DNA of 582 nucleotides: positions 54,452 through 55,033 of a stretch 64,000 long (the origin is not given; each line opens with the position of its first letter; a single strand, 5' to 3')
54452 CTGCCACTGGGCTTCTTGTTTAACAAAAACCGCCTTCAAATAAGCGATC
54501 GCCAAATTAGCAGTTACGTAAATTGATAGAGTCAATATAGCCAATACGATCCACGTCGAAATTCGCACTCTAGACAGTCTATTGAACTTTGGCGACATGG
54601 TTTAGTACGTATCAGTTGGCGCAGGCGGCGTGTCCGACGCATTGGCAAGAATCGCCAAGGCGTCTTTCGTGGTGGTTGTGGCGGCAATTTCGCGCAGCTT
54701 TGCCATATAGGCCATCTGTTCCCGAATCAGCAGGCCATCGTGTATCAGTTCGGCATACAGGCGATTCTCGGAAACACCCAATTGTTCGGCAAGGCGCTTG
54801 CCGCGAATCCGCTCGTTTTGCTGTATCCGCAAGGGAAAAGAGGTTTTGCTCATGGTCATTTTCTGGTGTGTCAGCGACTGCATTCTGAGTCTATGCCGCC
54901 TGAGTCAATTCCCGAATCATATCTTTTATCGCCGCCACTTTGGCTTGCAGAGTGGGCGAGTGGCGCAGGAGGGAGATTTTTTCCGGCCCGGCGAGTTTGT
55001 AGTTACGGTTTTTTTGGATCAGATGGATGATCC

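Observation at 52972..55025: Diverged direct duplication of the mfd 3' end brackets a 1.8-kb low-GC islet; the orphan copy is still stop/start-coupled to the DAHP synthase gene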

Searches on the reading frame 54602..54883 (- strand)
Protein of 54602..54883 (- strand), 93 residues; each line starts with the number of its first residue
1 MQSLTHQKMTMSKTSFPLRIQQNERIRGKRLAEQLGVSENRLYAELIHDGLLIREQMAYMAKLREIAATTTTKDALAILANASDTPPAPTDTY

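Call 8: search_protein_families(library=pfam, proteins=[window:54602-54883:-], max_evalue=0.01)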
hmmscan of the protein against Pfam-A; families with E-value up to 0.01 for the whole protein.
window:54602-54883:- (93 aa): 1 family
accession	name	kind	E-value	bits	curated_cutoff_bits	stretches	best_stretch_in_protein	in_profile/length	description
PF03374.19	ANT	-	0.0086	16.8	25.3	1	23-71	21-71/108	Phage antirepressor protein KilAC domain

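Call 13: find_encoding_contigs(protein=window:54602-54883:-, flank=10000, max_places=10)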
Protein window:54602-54883:- (93 aa): 1 contig read that carries it; 1 place shown.
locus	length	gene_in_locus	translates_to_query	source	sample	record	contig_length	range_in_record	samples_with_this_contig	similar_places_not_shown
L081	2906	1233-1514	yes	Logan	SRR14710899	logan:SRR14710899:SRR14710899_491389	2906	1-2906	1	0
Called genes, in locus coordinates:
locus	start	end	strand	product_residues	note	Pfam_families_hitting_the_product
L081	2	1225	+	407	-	?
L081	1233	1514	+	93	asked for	-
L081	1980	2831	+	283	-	PF12146:Hydrolase_4, PF00561:Abhydrolase_1 (weak), PF12697:Abhydrolase_6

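Call 15: find_homologous_proteins(query=window:54602-54883:-)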
Query window:54602-54883:- (93 aa): 175 proteins with E <= 0.001 among 179 candidates; the best 120 are listed.
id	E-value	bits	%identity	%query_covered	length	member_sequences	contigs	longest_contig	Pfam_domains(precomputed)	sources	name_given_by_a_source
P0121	5.5e-43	162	92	91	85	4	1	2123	-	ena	-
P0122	3.7e-40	153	89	89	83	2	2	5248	-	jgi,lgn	-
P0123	8.3e-37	142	83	89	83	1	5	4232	-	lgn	-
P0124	1.2e-35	139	79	91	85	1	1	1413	-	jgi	jgi:isopentenyldiphosphate isomerase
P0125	3.7e-34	134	80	88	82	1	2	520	-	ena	-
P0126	6.3e-34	133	80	87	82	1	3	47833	-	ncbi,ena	-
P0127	1.2e-33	132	80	87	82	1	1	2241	-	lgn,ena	-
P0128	1.6e-33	132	79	88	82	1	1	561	-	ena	-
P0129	1.6e-33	132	81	87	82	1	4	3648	-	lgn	-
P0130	2.3e-33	131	81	87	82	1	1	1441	-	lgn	-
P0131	3.3e-33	131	79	87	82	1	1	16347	-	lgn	-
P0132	3.3e-33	131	79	87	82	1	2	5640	-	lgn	-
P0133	4.4e-33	131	79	87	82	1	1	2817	-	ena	-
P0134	5.4e-33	130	79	87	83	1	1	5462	-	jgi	jgi:hypothetical protein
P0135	7.3e-33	130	78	89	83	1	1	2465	-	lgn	-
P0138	2.2e-32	128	77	89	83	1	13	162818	-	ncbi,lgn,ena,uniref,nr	ncbi:hypothetical protein [Rhodocyclus purpureus]|uniref:hypothetical protein n=1 Tax=Rhodocyclus pu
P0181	4.8e-30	121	75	87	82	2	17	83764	-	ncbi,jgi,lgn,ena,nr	ncbi:MAG: hypothetical protein RBT55_02005 [Rhodocyclaceae bacterium]|jgi:hypothetical protein|nr:hy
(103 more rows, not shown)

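Call 16: find_encoding_contigs(protein=P0138, flank=10000, max_places=4)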
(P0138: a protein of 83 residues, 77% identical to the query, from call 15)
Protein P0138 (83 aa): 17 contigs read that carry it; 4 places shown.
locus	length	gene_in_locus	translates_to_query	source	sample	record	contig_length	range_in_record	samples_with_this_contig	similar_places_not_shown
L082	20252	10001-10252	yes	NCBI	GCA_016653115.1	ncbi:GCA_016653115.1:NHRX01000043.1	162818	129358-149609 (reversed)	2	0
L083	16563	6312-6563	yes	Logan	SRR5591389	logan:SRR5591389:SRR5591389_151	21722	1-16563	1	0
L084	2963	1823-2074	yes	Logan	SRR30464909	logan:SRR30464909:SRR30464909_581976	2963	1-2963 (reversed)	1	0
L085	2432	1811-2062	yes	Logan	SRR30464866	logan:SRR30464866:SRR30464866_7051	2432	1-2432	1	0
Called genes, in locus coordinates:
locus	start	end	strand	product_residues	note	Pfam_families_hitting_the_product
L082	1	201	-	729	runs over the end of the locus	PF22019:GlgB_N, PF02922:CBM_48, PF00128:Alpha-amylase, PF02806:Alpha-amylase_C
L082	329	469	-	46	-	-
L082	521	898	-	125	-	PF01850:PIN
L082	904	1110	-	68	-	PF10047:DUF2281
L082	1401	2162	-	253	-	PF00561:Abhydrolase_1, PF12697:Abhydrolase_6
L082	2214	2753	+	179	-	PF00080:Sod_Cu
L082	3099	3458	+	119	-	PF02635:DsrE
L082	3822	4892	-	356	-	PF12625:Arabinose_bd, PF00165:HTH_AraC (faint), PF12833:HTH_18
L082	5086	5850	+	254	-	PF00106:adh_short, PF08659:KR, PF13561:adh_short_C2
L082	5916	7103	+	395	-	PF00108:Thiolase_N, PF22691:Thiolase_C_1 (faint), PF02803:Thiolase_C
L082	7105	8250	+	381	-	PF02771:Acyl-CoA_dh_N, PF02770:Acyl-CoA_dh_M, PF00441:Acyl-CoA_dh_1, PF22924:ACOX_C_alpha1 (faint), PF08028:Acyl-CoA_dh_2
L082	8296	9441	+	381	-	PF02515:CoA_transf_3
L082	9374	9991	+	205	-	PF13470:PIN_3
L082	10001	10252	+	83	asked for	-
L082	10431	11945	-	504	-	PF02550:AcetylCoA_hydro, PF13336:AcetylCoA_hyd_C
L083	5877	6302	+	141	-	PF13470:PIN_3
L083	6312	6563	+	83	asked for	-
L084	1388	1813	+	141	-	PF13470:PIN_3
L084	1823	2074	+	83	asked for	-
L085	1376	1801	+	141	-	PF13470:PIN_3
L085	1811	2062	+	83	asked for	-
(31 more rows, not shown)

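Call 17: find_encoding_contigs(protein=P0126, flank=10000, max_places=3)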
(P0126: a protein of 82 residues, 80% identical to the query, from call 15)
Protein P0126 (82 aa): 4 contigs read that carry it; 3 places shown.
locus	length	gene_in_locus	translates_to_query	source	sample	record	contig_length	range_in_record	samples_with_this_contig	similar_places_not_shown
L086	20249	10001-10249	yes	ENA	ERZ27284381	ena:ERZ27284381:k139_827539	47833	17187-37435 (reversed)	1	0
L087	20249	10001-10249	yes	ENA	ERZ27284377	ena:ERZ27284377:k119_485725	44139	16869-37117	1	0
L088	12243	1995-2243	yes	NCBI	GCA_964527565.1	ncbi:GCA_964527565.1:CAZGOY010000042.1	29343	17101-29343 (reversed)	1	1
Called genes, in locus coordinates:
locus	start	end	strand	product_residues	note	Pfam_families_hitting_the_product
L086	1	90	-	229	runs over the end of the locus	PF13545:HTH_Crp_2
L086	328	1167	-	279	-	PF01678:DAP_epimerase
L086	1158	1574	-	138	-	PF13380:CoA_binding_2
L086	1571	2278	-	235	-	PF05175:MTS (weak), PF13489:Methyltransf_23, PF13847:Methyltransf_31, PF08241:Methyltransf_11, PF08242:Methyltransf_12, PF13649:Methyltransf_25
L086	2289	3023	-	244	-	PF01479:S4 (weak), PF00849:PseudoU_synth_2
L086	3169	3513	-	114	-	PF00254:FKBP_C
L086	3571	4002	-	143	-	-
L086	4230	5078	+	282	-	PF12773:DZR, PF13240:Zn_Ribbon_1 (weak), PF24463:DUF7577 (faint)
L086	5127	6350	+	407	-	-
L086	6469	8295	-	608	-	PF13522:GATase_6, PF13537:GATase_7, PF01380:SIS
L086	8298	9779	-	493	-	PF00483:NTP_transferase, PF01128:IspD (weak), PF12804:NTP_transf_3, PF25084:LbH_EIF2B (faint), PF25087:GMPPB_C, PF00132:Hexapep, PF14602:Hexapep_2 (weak)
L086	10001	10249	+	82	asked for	-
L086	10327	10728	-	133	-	PF07963:N_methyl, PF00114:Pilin (weak)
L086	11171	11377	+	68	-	-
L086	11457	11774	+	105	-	PF13545:HTH_Crp_2 (faint), PF01381:HTH_3, PF13443:HTH_26 (weak)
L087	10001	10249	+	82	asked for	-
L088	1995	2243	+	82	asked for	-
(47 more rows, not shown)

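Call 18: find_encoding_contigs(protein=P0181, flank=10000, max_places=4)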
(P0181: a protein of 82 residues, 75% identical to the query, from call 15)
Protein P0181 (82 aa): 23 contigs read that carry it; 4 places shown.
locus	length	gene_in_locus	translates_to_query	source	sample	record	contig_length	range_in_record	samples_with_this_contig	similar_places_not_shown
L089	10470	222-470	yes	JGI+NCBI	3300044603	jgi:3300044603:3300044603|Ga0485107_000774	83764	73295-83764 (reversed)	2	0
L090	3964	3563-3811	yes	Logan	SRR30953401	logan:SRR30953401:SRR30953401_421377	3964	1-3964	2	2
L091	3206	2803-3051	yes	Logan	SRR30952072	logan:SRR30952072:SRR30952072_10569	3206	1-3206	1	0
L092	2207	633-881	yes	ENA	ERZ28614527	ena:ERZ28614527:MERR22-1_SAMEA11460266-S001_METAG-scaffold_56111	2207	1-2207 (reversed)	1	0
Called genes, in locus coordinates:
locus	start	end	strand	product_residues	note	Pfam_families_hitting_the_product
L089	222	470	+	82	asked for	-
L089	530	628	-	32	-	-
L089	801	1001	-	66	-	PF08808:RES (weak)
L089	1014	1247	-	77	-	-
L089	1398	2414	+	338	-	PF16539:FlgT_M, PF16538:FlgT_C (weak)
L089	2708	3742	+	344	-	PF14261:DUF4351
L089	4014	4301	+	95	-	-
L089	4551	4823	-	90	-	-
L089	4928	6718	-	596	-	PF00580:UvrD-helicase, PF01443:Viral_helicase1 (faint), PF13245:AAA_19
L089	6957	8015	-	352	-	-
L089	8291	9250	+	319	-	PF04754:Transposase_31, PF14261:DUF4351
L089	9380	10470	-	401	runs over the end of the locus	PF00669:Flagellin_N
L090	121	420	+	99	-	PF15723:MqsR_toxin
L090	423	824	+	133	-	PF15731:MqsA_antitoxin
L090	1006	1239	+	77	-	PF13711:DUF4160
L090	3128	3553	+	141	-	PF13470:PIN_3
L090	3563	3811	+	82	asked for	-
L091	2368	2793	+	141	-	PF13470:PIN_3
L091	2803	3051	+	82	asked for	-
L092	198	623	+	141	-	PF13470:PIN_3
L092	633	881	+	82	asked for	-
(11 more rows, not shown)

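Call 19: find_encoding_contigs(protein=P0122, flank=10000, max_places=4)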
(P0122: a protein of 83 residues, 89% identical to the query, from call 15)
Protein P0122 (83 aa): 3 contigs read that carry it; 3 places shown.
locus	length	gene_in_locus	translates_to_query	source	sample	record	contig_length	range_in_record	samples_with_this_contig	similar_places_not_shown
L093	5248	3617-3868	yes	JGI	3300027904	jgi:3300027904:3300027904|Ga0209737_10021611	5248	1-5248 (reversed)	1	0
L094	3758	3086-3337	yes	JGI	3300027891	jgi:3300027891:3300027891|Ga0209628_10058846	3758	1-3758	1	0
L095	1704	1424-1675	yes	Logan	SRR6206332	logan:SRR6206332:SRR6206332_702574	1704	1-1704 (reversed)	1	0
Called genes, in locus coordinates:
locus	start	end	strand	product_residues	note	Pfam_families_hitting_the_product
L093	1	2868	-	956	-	?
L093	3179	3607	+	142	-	PF13470:PIN_3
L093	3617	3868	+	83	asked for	-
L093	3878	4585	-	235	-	-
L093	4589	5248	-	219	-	?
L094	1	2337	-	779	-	?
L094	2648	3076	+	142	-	PF13470:PIN_3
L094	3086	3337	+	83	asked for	-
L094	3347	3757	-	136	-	?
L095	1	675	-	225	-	?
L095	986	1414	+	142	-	PF13470:PIN_3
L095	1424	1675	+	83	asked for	-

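Call 20: find_encoding_contigs(protein=P0121, flank=10000, max_places=4)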
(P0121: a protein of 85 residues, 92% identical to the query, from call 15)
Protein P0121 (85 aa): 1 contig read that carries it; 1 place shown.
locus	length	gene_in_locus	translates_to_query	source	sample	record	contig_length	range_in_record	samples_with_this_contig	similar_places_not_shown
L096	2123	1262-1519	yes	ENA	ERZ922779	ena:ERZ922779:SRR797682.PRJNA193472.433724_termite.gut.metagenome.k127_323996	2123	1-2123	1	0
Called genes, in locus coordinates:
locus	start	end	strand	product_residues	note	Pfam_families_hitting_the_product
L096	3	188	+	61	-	?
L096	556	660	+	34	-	-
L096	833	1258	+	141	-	PF13470:PIN_3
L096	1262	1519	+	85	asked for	-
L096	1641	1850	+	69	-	PF20466:MmeI_TRD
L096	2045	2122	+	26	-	?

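Call 29: find_related_loci(query=window:54605-54859:-, collection=metagenome_contigs, flank=10000)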
Query seq(85 aa) (85 aa) in metagenome_contigs; peptide patterns used: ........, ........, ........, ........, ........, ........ (x = any residue, [..] = any of these).
600 stretches matched a pattern (row limit reached: there are more); 24 encode a relative of the query (tblastn E <= 1e-3); 24 distinct loci.
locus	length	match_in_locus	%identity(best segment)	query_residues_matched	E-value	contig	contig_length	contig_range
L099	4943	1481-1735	92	1-85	3e-51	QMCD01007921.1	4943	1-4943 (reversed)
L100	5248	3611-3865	89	1-85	1e-49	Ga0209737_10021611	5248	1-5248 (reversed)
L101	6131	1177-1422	78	3-84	2e-40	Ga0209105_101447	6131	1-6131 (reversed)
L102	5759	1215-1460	78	3-84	2e-40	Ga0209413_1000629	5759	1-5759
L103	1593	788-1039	74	2-85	2e-39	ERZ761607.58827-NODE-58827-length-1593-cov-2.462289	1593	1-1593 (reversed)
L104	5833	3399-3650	74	2-85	1e-38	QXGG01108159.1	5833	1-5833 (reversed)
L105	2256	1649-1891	75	3-83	1e-37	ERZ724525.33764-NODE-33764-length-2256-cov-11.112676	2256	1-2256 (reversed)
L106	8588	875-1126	70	1-84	9e-37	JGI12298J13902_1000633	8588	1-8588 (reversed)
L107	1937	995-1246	70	1-84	7e-37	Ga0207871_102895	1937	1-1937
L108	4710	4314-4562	70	1-83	1e-36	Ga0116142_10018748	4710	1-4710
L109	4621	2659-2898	71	4-83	3e-35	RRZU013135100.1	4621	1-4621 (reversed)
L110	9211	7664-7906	72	3-83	1e-34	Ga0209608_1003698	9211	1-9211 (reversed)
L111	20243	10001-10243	72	3-83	1e-34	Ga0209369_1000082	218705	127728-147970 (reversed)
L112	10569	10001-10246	70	3-84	2e-34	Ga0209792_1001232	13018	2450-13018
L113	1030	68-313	62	2-83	5e-34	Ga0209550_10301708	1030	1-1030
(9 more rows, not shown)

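Call 38: search_protein_families(library=pfam, proteins=[L099:2258-3745:+, L099:3702-4181:+, L099:4163-4696:+], max_evalue=0.001)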
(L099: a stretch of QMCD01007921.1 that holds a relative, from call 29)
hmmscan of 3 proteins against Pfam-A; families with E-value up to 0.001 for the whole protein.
L099:2258-3745:+ (495 aa): 2 families
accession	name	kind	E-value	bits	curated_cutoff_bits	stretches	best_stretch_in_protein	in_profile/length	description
PF01878.24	EVE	-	9.4e-06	26.1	23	1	386-491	38-143/145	EVE domain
PF00583.31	Acetyltransf_1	-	0.00034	21.3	20.7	0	165-277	7-106/116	Acetyltransferase (GNAT) family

L099:3702-4181:+ (159 aa): 1 family
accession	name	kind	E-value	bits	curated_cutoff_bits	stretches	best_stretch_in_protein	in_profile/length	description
PF04266.20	ASCH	-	0.00024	22.2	21.2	1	19-70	1-53/103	ASCH domain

L099:4163-4696:+ (177 aa): 2 families
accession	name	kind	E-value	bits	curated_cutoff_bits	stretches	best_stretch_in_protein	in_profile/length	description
PF13207.12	AAA_17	-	1.9e-16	61.1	27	1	8-135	2-133/136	AAA domain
PF13238.12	AAA_18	-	7.4e-08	33.3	29.4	1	4-132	1-119/128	AAA domain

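Call 66: search_protein_families(library=ncbifam, proteins=[L099:1052-1477:+, window:54602-54853:-, L099:487-879:+], max_evalue=0.01)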
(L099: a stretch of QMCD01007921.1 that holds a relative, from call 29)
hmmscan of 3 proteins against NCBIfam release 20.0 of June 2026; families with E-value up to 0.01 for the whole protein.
L099:1052-1477:+ (141 aa): 2 families
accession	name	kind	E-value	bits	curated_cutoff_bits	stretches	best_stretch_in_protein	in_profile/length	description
NF046100.1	RSP_2648_fam_PIN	equivalog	4.5e-08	33.2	170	1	65-139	55-131/177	RSP_2648 family PIN domain-containing protein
TIGR00305.1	TIGR00305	equivalog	0.00093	19.5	29.15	1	4-111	3-107/115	putative toxin-antitoxin system toxin component, PIN family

window:54602-54853:- (83 aa): 0 families

L099:487-879:+ (130 aa): 3 families
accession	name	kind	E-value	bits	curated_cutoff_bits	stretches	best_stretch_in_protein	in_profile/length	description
NF047863.1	VapCLeptosp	equivalog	1.8e-25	89.8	140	1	3-128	1-126/130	type II toxin-antitoxin system tRNA(fMet)-specific endonuclease VapC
NF010285.0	PRK13725.1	subfamily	1.7e-12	47.4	143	1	3-130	4-130/132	tRNA(fMet)-specific endonuclease VapC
NF047959.1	TA_toxin_VapC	equivalog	1.6e-07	31.5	80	1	4-122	2-118/125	type II toxin-antitoxin system VapC family toxin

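Call 67: predict_structure(alignment_id=A2)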
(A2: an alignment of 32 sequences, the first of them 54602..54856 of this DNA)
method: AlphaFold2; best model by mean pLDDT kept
length: 84 residues; sequences in the alignment: 32
mean_pLDDT: 74.4   pTM: 0.37
mean pLDDT of the five models: 74.4, 71.1, 70.4, 67.3, 66.7
residues with pLDDT >= 90: 0; 70-90: 59; 50-70: 19; < 50: 6
segments of 3 or more residues with pLDDT < 50: 1-5
pLDDT, mean of each block of 10 residues (from residue 1): 47 78 85 75 68 83 86 81 58
secondary structure, 60 per line:
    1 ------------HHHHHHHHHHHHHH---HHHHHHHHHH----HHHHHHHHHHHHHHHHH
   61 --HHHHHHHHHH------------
elements in order: H13-26 H30-39 H44-60 H63-72
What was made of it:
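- On Ribbon-helix-helix (CopG/Arc/MetJ) DNA-binding fold, claimed for the 83-aa protein: The AF2 monomer has a coil at residues 5-11 and helices at 13-26 and 30-39 (call 67).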
